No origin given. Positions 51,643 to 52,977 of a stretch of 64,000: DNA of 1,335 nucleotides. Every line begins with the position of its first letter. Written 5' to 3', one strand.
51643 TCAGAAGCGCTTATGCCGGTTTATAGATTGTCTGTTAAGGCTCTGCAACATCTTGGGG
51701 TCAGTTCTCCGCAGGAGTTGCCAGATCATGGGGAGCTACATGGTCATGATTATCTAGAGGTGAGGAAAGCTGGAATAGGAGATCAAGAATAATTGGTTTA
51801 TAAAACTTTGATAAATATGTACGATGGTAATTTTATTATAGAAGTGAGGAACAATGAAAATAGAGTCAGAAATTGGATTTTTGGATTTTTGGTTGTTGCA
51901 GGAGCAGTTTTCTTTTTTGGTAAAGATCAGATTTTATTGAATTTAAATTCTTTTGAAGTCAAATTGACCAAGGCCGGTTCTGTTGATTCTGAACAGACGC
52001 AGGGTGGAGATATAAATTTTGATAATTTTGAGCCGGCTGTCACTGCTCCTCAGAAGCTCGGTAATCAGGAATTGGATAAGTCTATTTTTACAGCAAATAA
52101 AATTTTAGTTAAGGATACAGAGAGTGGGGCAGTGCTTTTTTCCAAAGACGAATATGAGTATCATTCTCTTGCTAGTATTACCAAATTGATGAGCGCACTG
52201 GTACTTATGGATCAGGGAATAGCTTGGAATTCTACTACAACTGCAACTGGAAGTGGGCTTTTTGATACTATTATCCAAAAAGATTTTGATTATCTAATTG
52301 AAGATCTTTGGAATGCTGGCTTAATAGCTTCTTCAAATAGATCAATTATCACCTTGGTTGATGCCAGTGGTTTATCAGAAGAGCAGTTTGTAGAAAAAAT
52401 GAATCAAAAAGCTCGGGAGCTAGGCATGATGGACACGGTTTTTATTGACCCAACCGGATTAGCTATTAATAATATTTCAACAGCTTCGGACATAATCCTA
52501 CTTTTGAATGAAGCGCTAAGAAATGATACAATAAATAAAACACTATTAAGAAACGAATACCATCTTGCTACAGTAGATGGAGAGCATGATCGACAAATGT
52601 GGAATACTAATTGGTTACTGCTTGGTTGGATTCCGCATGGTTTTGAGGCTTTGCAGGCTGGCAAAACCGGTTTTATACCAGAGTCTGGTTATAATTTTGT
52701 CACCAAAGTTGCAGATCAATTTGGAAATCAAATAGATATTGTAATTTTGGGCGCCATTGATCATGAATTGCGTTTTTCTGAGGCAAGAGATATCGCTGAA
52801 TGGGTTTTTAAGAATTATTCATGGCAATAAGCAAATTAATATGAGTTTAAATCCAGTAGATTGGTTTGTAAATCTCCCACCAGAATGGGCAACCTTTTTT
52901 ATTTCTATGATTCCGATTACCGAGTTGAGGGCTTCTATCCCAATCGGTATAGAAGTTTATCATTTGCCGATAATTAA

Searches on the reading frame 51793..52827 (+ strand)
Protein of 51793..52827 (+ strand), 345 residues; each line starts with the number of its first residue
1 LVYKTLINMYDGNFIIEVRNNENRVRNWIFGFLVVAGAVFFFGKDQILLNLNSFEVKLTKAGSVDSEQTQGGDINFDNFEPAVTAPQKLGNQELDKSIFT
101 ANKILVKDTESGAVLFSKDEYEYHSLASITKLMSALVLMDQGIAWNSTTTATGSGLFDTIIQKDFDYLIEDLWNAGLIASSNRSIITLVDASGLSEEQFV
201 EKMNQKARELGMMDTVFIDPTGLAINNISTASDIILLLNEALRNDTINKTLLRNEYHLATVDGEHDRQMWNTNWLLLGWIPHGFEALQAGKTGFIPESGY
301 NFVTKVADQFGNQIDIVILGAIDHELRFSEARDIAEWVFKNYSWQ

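Call 72: search_protein_families(library=pfam, proteins=[window:51793-52827:+], max_evalue=0.001)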
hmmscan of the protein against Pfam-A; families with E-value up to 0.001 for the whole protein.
window:51793-52827:+ (345 aa): 1 family
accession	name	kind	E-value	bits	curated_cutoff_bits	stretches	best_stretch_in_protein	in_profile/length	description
PF00768.25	Peptidase_S11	-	3.7e-32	112.1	27.6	1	99-321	10-237/239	D-alanyl-D-alanine carboxypeptidase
